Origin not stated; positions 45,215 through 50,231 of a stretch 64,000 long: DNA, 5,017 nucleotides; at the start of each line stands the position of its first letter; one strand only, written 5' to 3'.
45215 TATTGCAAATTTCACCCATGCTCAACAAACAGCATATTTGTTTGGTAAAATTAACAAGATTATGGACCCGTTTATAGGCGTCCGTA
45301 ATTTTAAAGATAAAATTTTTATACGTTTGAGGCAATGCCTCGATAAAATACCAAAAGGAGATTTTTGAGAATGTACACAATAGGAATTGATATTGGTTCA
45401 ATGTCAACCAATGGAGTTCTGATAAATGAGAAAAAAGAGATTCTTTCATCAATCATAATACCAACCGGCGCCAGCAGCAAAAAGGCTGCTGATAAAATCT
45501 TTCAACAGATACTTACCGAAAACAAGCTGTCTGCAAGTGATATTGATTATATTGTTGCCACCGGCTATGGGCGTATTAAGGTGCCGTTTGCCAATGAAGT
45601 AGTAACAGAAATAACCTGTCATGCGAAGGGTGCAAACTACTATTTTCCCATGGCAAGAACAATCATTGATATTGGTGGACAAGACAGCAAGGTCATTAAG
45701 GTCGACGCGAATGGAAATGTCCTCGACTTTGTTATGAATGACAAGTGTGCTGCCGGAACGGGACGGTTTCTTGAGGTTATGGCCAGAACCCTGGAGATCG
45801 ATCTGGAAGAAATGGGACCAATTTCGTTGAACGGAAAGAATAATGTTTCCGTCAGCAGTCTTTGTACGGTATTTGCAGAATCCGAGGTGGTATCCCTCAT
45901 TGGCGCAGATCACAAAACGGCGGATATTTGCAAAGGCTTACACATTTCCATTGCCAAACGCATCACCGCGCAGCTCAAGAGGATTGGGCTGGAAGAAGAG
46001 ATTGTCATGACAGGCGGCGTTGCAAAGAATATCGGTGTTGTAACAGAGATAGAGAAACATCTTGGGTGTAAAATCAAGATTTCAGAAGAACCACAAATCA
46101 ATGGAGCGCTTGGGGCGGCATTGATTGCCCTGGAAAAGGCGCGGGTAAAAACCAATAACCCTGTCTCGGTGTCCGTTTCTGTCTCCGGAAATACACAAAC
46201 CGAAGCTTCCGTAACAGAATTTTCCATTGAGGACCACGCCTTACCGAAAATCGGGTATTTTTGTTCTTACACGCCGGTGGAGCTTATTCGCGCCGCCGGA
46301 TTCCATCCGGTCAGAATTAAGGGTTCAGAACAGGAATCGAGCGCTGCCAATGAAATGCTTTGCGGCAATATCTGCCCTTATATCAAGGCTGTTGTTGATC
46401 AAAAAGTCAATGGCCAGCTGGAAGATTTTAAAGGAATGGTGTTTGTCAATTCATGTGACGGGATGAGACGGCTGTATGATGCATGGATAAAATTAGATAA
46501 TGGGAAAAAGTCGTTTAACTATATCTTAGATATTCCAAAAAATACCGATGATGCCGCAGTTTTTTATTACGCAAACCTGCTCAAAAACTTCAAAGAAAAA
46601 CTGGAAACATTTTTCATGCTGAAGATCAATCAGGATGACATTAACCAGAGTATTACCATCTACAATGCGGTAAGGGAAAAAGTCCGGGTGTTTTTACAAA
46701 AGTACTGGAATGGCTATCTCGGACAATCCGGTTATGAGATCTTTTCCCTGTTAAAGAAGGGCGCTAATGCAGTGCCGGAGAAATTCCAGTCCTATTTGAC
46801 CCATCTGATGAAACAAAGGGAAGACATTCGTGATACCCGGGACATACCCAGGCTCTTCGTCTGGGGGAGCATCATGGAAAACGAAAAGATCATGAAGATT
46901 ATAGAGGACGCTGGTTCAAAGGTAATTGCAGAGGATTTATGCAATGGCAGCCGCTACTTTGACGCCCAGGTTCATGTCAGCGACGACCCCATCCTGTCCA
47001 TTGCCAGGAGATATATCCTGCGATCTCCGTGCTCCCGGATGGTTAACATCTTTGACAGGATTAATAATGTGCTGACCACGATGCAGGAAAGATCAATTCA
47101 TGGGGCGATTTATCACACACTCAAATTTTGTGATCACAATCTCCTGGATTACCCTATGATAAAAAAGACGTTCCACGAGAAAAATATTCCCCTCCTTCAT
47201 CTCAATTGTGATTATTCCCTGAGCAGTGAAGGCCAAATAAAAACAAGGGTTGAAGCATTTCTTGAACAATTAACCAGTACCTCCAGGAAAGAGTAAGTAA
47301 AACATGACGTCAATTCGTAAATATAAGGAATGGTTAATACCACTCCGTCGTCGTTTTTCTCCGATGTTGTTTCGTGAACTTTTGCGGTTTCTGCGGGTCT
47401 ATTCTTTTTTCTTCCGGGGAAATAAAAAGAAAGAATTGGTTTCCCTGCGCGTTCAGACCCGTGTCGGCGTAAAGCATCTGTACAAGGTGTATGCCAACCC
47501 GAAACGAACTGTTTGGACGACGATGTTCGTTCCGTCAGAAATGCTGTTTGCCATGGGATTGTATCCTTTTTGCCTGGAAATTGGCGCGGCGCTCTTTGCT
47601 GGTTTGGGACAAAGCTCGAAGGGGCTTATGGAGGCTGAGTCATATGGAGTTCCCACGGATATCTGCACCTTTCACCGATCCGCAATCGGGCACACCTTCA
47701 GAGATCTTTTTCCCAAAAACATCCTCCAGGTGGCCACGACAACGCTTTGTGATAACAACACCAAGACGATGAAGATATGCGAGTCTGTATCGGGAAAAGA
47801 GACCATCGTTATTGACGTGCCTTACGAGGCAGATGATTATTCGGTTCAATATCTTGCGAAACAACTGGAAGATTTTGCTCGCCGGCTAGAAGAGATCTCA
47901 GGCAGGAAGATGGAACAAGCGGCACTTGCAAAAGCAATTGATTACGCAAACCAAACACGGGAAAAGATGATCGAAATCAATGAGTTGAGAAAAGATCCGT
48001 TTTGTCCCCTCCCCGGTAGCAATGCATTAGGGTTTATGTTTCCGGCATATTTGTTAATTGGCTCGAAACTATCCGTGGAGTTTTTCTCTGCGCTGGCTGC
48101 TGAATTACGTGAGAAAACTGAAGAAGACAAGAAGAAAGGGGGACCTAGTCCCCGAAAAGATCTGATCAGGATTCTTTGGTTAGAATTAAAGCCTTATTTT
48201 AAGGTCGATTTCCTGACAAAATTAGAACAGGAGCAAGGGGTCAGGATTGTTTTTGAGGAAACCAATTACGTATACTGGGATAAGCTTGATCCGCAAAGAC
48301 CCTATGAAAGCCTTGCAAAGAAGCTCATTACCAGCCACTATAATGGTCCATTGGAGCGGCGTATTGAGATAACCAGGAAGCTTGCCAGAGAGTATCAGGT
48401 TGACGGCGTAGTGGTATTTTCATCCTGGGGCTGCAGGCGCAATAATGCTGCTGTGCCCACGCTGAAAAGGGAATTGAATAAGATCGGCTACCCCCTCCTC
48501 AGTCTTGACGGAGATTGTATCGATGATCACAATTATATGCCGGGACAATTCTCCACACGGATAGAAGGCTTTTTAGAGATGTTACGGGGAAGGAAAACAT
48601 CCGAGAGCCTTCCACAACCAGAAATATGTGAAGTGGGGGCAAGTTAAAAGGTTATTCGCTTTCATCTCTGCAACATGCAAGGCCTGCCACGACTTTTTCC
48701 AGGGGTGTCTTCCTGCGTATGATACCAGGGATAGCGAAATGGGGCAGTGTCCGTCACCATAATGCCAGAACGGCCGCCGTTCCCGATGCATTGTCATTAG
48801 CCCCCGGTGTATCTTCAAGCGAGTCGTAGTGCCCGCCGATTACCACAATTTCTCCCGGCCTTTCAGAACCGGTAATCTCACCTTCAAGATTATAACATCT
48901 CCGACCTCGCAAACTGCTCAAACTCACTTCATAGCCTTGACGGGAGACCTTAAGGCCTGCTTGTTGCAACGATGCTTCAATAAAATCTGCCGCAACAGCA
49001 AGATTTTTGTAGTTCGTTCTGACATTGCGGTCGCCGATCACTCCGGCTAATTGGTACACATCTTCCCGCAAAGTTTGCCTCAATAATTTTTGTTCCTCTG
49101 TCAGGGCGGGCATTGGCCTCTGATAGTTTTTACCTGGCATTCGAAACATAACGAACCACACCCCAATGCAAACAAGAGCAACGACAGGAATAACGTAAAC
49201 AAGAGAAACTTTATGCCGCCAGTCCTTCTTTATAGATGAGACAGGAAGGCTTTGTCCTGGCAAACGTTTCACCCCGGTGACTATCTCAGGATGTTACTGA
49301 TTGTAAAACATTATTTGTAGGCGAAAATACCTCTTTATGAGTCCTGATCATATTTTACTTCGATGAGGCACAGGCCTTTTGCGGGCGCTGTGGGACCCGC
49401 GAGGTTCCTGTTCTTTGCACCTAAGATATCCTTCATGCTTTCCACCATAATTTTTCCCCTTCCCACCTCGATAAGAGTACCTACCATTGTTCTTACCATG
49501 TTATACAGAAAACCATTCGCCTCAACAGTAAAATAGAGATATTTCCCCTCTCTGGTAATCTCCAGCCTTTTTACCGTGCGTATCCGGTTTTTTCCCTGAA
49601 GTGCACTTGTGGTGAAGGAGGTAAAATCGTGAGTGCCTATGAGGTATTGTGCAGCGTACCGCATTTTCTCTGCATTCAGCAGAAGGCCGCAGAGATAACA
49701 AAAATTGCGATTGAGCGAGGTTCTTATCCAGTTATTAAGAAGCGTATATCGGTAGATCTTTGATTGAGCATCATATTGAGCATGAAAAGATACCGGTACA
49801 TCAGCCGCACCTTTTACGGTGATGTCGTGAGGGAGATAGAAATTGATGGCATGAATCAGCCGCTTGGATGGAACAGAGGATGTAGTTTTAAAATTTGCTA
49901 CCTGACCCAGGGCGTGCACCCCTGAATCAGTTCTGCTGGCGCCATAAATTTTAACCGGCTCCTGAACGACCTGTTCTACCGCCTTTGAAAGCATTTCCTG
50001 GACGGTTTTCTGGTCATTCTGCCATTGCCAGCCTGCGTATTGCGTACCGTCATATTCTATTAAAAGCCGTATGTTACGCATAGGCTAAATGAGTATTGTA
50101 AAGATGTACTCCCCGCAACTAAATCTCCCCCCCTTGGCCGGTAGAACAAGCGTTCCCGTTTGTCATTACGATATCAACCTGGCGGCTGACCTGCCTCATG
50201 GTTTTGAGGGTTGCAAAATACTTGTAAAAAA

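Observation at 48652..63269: Five independent gene lesions within 15 kb and no mobile element: a decaying or mis-assembled Wood-Ljungdahl locus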

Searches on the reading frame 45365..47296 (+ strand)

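Call 34: search_protein_families(library=pfam, proteins=[window:45365-47296:+], max_evalue=0.001)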
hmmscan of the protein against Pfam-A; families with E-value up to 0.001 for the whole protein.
window:45365-47296:+ (643 aa): 2 families
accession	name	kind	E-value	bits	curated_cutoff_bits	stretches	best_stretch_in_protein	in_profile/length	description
PF06050.19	HGD-D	-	8.2e-77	259.5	28.4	1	300-636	1-342/342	2-hydroxyglutaryl-CoA dehydratase, D-component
PF01869.26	BcrAD_BadFG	-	1.9e-68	231.3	31.5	1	6-255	1-271/271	BadF/BadG/BcrA/BcrD ATPase family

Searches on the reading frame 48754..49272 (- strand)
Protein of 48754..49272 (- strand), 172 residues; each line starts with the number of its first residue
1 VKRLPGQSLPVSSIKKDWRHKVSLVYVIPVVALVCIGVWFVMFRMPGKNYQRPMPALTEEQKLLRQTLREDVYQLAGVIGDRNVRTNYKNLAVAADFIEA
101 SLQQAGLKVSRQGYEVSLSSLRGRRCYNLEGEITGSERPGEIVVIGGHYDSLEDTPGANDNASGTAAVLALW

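Call 4: search_protein_families(library=pfam, proteins=[window:48754-49272:-], max_evalue=0.01)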
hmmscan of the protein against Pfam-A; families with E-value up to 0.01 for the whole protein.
window:48754-49272:- (172 aa): 1 family
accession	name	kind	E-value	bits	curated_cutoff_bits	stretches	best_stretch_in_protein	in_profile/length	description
PF04389.22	Peptidase_M28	-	8.8e-10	39.1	21.3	1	128-171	1-43/193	Peptidase family M28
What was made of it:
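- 48652..49272 (-): M28 peptidase pseudogene: a 172-codon N-terminal ORF (48754-49272) followed by out-of-frame C-terminal remnants (48652-48753). Pfam M28 profile positions 1-43 of 193 only (call 4).
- Checked: The ORF at 48754-49272(-) stops at Pfam M28 profile position 43 of 193 (call 4).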

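Call 48: find_homologous_proteins(query=window:48754-49272:-, max_evalue=1e-10)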
Query window:48754-49272:- (172 aa): 53 proteins with E <= 1e-10 among 1325 candidates.
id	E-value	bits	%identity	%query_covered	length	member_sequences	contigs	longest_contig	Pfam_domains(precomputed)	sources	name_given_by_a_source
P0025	9.0e-109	378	99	100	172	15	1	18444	PF04389.23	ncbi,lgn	-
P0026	3.8e-62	227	94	69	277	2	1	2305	PF04389.23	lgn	-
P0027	6.8e-46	174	74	66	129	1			-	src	-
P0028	1.8e-45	172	58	84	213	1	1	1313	PF04389.23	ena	-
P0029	4.3e-44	168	81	58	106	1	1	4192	-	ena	-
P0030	1.3e-38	150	72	63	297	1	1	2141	PF04389.23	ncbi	-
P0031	3.3e-38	149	72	55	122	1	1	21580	PF04389.23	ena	-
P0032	5.8e-35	138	52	72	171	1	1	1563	PF04389.23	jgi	jgi:hypothetical protein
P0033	3.3e-32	129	51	80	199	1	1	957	PF04389.23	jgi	jgi:Predicted aminopeptidases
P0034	3.4e-31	126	53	70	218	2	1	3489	PF04389.23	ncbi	ncbi:MAG: M28 family peptidase, partial [Candidatus Methylomirabilales bacterium]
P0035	2.2e-30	123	46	87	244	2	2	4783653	PF04389.23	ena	-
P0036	2.6e-30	123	48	77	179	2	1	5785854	PF04389.23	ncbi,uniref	ncbi:M28 family peptidase [Lusitaniella coriacea]|uniref:M28 family peptidase n=1 Tax=Lusitaniella c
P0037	1.4e-28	118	64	58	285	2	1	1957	PF04389.23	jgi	jgi:Zn-dependent M28 family amino/carboxypeptidase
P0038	1.9e-28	117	87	41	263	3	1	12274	PF04389.23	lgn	-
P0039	1.0e-26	111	50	76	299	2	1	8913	PF04389.23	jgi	jgi:Zn-dependent M28 family amino/carboxypeptidase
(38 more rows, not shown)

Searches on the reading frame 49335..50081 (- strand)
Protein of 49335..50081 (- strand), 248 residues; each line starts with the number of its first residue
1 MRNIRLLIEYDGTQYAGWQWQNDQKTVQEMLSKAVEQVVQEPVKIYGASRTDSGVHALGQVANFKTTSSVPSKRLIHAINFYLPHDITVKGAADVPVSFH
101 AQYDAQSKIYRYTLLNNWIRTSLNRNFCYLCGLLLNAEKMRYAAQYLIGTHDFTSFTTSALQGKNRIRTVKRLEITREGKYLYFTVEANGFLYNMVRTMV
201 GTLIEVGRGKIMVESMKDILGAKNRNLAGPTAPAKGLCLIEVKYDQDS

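Call 4: search_protein_families(library=pfam, proteins=[window:49335-50081:-], max_evalue=0.01)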
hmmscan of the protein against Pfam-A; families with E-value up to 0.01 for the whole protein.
window:49335-50081:- (248 aa): 1 family
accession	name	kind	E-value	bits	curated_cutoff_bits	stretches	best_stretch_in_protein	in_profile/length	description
PF01416.25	PseudoU_synth_1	-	3.1e-48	163.2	23.3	2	143-245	1-108/108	tRNA pseudouridine synthase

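Call 13: find_encoding_contigs(protein=window:49335-50081:-, flank=10000, max_places=10)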
Protein window:49335-50081:- (248 aa): 23 contigs read that carry it; 10 places shown.
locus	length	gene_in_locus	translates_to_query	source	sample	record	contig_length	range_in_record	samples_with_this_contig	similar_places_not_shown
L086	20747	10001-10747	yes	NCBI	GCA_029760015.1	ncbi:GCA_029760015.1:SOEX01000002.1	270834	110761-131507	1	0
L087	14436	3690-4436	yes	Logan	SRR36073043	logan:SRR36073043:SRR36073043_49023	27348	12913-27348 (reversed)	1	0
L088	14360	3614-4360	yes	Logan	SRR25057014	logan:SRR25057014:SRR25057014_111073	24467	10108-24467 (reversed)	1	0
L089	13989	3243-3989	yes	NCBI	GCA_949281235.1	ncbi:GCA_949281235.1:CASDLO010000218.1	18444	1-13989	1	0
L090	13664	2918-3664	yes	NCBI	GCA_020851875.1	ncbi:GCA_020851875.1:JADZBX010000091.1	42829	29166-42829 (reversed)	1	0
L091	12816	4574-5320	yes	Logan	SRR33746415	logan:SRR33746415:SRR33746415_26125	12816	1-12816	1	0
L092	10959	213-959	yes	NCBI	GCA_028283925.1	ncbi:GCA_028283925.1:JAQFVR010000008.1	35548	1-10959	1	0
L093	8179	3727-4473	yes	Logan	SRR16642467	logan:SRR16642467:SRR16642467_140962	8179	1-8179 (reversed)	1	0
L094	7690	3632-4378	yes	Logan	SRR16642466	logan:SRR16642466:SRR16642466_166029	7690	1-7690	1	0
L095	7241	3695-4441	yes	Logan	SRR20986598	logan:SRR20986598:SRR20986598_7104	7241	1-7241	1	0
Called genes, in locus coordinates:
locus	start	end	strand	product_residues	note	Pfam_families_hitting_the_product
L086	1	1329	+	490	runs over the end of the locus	PF00982:Glyco_transf_20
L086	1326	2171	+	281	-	PF02358:Trehalose_PPase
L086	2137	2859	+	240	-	PF19027:DUF5752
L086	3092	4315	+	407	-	PF21269:TreT_GT1, PF00534:Glycos_transf_1, PF13692:Glyco_trans_1_4, PF20706:GT4-conflict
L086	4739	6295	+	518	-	-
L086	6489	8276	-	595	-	PF00033:Cytochrome_B, PF13631:Cytochrom_B_N_2, PF00032:Cytochrom_B_C, PF00034:Cytochrom_C (weak), PF13442:Cytochrome_CBB3 (weak)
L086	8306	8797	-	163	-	PF00355:Rieske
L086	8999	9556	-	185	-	PF04264:YceI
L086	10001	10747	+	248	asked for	PF01416:PseudoU_synth_1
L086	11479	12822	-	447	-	PF06050:HGD-D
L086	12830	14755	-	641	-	PF01869:BcrAD_BadFG, PF06050:HGD-D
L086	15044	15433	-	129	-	PF00115:COX1 (weak)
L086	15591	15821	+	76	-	-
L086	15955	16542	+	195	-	PF00027:cNMP_binding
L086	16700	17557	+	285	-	-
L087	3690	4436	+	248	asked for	PF01416:PseudoU_synth_1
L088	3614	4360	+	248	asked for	PF01416:PseudoU_synth_1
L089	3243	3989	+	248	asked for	PF01416:PseudoU_synth_1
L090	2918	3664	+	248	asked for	PF01416:PseudoU_synth_1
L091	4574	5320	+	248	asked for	PF01416:PseudoU_synth_1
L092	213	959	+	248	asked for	PF01416:PseudoU_synth_1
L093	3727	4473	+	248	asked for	PF01416:PseudoU_synth_1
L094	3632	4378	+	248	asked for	PF01416:PseudoU_synth_1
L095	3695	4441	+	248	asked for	PF01416:PseudoU_synth_1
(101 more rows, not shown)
